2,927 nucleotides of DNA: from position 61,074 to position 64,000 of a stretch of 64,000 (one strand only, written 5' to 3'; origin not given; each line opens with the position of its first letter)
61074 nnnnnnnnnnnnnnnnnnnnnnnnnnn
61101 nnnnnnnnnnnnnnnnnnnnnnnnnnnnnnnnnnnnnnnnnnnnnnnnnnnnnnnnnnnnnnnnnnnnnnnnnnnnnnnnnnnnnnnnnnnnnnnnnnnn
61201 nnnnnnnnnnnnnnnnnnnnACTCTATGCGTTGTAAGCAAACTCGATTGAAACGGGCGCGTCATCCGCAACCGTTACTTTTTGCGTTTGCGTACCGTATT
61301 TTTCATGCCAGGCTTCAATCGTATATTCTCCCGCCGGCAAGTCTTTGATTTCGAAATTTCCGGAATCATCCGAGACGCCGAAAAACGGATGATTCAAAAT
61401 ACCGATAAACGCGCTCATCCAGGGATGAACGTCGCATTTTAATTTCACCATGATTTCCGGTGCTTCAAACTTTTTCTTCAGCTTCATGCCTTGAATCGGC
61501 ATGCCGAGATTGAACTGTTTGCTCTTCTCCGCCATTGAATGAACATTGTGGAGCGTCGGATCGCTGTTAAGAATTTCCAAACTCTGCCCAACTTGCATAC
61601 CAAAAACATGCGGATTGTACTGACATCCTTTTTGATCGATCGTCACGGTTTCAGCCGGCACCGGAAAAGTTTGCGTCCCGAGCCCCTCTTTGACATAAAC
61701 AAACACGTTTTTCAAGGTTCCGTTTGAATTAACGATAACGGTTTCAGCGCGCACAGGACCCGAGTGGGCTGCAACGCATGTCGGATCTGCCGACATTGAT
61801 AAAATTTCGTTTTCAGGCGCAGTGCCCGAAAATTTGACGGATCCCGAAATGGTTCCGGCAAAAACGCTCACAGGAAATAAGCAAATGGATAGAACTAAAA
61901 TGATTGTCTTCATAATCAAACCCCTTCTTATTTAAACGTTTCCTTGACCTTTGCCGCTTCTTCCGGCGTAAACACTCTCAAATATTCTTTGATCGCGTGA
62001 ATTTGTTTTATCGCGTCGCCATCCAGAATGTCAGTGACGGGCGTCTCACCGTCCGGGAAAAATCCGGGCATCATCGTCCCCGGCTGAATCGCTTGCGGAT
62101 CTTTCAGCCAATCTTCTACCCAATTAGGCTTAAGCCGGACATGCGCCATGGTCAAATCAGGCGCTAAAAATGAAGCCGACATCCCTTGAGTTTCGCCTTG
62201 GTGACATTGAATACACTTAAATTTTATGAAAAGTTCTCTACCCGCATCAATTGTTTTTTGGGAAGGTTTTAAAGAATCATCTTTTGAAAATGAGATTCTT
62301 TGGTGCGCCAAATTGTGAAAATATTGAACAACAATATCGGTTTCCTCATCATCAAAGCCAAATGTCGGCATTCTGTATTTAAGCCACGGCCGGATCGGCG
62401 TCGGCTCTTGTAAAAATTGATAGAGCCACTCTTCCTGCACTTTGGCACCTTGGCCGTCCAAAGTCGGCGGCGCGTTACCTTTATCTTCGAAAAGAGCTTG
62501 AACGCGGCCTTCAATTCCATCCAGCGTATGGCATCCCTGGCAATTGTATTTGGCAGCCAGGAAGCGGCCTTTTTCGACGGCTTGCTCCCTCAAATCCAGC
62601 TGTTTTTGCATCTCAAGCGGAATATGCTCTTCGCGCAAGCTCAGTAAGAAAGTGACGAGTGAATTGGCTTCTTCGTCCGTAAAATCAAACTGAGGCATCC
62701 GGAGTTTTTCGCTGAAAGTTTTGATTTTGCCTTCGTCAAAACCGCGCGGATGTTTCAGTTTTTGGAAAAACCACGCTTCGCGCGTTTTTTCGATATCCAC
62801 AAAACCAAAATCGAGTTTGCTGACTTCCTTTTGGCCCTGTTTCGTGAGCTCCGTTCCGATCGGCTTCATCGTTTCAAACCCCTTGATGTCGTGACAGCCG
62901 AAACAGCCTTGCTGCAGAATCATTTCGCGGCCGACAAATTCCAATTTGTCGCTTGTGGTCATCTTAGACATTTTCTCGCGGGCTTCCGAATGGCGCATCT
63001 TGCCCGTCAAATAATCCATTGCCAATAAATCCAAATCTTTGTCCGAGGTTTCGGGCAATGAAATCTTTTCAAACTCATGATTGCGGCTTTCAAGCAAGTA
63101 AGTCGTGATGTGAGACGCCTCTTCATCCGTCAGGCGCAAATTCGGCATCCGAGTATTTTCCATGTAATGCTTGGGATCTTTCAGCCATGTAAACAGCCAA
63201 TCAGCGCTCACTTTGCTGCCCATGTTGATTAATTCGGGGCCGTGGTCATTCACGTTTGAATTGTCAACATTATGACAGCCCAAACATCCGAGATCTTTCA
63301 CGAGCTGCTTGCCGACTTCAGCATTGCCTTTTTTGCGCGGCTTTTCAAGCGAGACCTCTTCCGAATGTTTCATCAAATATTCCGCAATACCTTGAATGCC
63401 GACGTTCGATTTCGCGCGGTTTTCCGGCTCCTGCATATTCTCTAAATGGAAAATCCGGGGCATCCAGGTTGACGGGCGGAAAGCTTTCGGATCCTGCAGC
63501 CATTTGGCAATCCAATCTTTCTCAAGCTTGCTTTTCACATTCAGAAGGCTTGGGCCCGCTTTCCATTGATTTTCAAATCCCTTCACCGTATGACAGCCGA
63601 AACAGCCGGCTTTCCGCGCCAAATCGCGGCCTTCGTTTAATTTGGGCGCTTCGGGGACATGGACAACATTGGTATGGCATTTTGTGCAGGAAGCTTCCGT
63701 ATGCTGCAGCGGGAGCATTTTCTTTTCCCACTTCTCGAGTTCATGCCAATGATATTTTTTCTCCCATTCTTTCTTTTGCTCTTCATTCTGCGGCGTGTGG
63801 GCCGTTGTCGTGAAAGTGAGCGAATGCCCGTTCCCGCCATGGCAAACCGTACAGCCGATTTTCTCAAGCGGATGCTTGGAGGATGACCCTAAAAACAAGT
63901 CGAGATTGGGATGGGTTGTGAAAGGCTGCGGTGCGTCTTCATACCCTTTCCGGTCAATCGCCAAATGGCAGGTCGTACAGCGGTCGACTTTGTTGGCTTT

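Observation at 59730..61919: Cupredoxin module duplicated: one copy free-standing, one fused to the N-terminus of cytochrome oxidase subunit II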

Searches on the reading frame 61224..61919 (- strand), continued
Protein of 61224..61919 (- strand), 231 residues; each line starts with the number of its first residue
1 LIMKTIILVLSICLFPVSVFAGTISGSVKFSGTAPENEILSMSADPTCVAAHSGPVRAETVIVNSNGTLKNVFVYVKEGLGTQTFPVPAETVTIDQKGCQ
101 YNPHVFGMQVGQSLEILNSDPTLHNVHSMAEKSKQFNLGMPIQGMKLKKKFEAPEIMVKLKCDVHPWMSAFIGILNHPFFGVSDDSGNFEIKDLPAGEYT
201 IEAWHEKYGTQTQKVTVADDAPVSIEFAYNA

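Call 31: search_solved_structures(query=A3, max_evalue=1, show_alignments=5)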
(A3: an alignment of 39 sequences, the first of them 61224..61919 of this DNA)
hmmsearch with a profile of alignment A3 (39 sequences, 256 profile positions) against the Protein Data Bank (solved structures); distinct sequences matched with E-value up to 1: 44.
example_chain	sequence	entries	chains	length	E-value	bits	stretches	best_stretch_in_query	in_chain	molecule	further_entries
9c7v_B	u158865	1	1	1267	1.2e-15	60.6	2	206-245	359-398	BOS complex subunit NOMO2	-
5fc9_A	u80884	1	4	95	6.2e-06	28.8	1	123-197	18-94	Blue (Type 1) copper domain protein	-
9cck_A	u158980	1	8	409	4.1e-05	26.1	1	124-197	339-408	Copper-containing nitrite reductase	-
4wi0_B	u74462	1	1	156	0.00022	23.7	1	204-246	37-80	Cellulosomal scaffoldin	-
1sf3_A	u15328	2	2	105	0.00027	23.4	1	110-197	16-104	Amicyanin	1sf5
1sfd_A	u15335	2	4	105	0.00029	23.3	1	110-197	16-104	Amicyanin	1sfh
4u3s_B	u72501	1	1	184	0.0003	23.3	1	204-246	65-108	Cellulosomal scaffoldin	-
4p5r_A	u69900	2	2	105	0.00071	22.1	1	110-197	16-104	Amicyanin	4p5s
1mda_A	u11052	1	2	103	0.00083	21.8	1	110-197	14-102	AMICYANIN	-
1aac_A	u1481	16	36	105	0.00087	21.8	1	110-197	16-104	AMICYANIN | PROTEIN (AMICYANIN)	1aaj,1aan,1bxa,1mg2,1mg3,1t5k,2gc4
10ps_A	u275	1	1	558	0.00092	21.7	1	204-226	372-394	Serine-aspartate repeat-containing protein D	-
2gb2_A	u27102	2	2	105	0.0013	21.2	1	110-197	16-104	Amicyanin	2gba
2qdv_A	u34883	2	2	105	0.0014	21.1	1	110-197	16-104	Amicyanin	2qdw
8bl6_A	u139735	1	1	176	0.002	20.6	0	227-254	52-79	dIG14-scdim-EF62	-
8bl3_A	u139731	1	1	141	0.0034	19.8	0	227-254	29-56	scIg12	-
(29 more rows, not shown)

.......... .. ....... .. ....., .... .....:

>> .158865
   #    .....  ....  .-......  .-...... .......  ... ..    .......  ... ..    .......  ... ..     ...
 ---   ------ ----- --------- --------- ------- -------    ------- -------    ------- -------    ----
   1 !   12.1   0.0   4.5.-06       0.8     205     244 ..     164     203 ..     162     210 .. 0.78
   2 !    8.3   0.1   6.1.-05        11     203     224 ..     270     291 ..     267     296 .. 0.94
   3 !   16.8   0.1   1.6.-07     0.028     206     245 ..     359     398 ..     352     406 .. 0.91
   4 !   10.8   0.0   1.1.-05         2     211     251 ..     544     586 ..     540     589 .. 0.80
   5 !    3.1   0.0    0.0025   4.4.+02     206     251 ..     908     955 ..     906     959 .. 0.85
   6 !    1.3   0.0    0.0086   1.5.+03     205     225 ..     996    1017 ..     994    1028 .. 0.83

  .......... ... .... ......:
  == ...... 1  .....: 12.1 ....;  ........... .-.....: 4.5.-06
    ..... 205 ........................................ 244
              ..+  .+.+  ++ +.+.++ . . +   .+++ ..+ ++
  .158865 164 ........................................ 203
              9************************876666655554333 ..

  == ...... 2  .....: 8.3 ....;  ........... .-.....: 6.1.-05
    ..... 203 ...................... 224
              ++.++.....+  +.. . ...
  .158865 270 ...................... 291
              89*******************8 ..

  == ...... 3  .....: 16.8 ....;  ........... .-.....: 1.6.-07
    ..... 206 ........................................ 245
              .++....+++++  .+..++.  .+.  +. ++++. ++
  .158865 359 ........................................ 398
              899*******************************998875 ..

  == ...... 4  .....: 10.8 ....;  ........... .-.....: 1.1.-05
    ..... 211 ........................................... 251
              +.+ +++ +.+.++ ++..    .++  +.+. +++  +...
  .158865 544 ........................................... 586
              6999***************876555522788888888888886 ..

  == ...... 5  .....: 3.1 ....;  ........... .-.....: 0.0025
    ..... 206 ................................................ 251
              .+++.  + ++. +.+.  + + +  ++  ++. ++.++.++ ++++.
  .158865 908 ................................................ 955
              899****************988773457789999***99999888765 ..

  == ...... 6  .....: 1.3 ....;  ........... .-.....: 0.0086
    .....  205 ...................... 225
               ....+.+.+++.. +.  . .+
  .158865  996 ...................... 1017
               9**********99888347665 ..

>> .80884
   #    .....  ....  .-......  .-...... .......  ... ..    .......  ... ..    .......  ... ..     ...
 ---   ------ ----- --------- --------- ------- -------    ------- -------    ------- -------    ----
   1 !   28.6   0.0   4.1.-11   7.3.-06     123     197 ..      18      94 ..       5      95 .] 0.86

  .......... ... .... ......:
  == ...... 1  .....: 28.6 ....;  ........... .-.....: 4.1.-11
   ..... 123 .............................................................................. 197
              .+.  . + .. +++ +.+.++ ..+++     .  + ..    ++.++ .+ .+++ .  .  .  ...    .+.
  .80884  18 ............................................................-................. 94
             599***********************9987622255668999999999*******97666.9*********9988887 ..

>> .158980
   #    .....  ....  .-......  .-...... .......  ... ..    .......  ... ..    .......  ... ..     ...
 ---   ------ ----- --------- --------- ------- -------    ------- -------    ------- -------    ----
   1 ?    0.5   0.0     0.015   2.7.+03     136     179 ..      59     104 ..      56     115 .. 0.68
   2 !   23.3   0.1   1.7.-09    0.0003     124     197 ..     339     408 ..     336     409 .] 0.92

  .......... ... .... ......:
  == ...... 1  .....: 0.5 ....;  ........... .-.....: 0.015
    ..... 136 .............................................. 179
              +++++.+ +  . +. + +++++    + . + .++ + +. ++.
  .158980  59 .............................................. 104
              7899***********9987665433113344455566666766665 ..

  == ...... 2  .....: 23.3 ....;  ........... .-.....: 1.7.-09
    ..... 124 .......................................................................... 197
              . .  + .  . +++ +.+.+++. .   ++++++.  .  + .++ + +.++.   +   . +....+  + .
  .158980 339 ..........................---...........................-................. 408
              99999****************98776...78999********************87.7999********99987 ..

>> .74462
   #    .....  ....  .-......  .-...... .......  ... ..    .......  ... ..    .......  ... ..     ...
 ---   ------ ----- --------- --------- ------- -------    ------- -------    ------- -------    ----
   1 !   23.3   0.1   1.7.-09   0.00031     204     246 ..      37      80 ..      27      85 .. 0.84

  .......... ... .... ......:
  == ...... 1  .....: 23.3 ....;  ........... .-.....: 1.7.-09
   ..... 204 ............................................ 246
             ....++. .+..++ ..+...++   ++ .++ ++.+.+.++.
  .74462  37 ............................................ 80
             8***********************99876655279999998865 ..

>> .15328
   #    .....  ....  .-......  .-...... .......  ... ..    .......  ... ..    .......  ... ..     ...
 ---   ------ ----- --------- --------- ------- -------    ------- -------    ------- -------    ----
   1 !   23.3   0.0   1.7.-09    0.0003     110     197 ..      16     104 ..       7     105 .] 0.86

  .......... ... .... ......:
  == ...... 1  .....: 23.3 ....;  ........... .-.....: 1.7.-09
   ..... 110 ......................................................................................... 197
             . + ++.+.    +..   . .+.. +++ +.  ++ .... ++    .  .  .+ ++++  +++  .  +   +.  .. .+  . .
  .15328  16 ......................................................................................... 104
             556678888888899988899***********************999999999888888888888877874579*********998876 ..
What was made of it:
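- Closest known: Amicyanin. Same: Same ligand register, including the short C-x2-H-x2-M loop and the HNVH stretch around the first His (call 31).
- The family profile hits type-1 copper proteins by sequence (5fc9 E 6e-6, 9cck E 4e-5, amicyanin E 3e-4), with all four ligands aligned (call 31). The closest PDB sequence relatives are 5fc9 and the C-terminal domain of a Nitrosopumilus NirK-like protein (call 31).
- Tried and rejected: The family profile was needed to reach significance (call 31).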

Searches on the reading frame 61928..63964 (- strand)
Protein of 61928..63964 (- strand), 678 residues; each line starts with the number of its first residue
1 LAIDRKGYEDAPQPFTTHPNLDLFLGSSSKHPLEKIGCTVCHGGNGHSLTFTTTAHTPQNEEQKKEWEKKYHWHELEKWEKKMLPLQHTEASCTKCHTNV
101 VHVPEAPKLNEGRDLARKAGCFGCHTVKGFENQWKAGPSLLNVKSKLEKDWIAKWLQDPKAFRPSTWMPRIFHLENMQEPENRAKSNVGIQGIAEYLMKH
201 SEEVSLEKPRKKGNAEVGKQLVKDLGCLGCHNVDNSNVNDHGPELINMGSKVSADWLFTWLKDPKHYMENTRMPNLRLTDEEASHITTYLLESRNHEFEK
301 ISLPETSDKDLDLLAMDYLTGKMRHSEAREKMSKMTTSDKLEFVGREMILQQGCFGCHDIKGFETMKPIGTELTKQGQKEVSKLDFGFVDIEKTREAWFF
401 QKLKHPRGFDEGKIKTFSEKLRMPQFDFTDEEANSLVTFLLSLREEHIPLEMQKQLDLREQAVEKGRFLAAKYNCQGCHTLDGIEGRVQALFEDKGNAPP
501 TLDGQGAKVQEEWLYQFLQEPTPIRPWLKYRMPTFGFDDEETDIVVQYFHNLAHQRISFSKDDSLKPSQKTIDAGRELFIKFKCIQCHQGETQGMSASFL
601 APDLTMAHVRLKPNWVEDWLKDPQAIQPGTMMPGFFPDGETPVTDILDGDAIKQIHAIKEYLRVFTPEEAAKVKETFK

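Call 3: search_protein_families(library=pfam, proteins=[window:61928-63964:-], max_evalue=0.1)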
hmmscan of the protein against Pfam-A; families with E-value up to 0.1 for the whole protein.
window:61928-63964:- (678 aa): 10 families
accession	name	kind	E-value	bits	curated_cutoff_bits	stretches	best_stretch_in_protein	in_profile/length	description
PF00034.26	Cytochrom_C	-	4.9e-35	121.1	21.3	5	216-292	2-88/90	Cytochrome c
PF13442.11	Cytochrome_CBB3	-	1.9e-21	76.6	27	3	214-290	2-68/68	Cytochrome C oxidase, cbb3-type, subunit III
PF02433.20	FixO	-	6e-16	59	29.6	2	241-287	102-148/219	Cytochrome C oxidase, mono-heme subunit/FixO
PF14522.11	Cytochrome_C7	-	2.7e-07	30.7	24.8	1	29-126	6-67/67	Cytochrome c7 and related cytochrome c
PF13435.11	Cytochrome_C554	-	5.7e-07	30.8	20.8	1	61-126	7-84/84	Cytochrome c554 and c-prime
PF22113.1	Mtrc-MtrF_II-IV_dom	-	1.9e-06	28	30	1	30-128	76-166/176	Outer membrane cytochrome MtrC/MtrF-like, domains II/IV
PF09699.15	Paired_CXXCH_1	-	0.0091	16.1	20.6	0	90-128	6-39/41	Doubled CXXCH motif (Paired_CXXCH_1)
PF14537.11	Cytochrom_c3_2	-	0.025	15.5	25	0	87-127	23-66/79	Cytochrome c3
PF02085.21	Cytochrom_CIII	-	0.027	15.2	22.9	0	35-125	30-101/101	Class III cytochrome C family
PF11845.13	Tll0287-like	-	0.053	14.4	24.1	0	528-591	61-111/144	Tll0287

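Call 4: search_protein_families(library=ncbifam, proteins=[window:61928-63964:-], max_evalue=0.1)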
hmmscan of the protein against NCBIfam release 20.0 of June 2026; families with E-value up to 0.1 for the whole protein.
window:61928-63964:- (678 aa): 14 families
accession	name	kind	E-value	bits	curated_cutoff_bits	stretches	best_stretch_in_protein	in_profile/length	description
TIGR04485.1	thiosulf_SoxX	equivalog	1.8e-32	111.9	61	4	583-656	4-72/78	sulfur oxidation c-type cytochrome SoxX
NF045773.1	cytochro_C550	exception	6e-18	64.9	125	3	191-291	26-117/118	cytochrome c550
NF011055.0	PRK14487.1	subfamily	5.5e-16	58.7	218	2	241-283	108-150/212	cbb3-type cytochrome c oxidase subunit II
TIGR00781.1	ccoO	equivalog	1.3e-15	57.8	200.65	1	135-188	101-154/232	cytochrome-c oxidase, cbb3-type subunit II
NF045774.1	cytochro_C551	exception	6e-15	55.2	118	1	210-292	34-108/110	cytochrome c551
TIGR02603.1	CxxCH_TIGR02603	domain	1.5e-14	54.2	68.15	2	213-294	1-78/134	putative heme-binding domain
NF011054.0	PRK14486.1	equivalog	6.8e-14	52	447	2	92-177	62-144/294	putative bifunctional cbb3-type cytochrome c oxidase subunit II/cytochrome c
NF050122.1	bc1_QcrC_actin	exception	1e-11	44.6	200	1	538-603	103-168/253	cytochrome bc1 complex diheme cytochrome c subunit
NF040971.1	cytc_ExtS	equivalog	5e-11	42.4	100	1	551-635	56-133/262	selenite/tellurite reduction operon c-type cytochrome lipoprotein ExtS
TIGR00782.1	ccoP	equivalog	1.4e-10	41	179.95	2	186-245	178-233/285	cytochrome-c oxidase, cbb3-type subunit III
NF011053.0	PRK14485.1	subfamily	3.5e-10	38.8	1080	1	92-223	550-678/716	putative bifunctional cbb3-type cytochrome c oxidase subunit I/II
NF045713.1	CxxCH_16_HmcA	equivalog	4.1e-05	22.4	400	1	62-138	170-245/541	sulfate respiration complex hexadecaheme cytochrome HmcA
TIGR04404.1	RiPP_SkfA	equivalog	0.0054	16.7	45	0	217-232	18-33/53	sporulation killing factor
NF043008.1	Cyt550_Brdyrhiz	equivalog_domain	0.049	13.8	240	0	215-249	27-59/131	cytochrome c-550 CycA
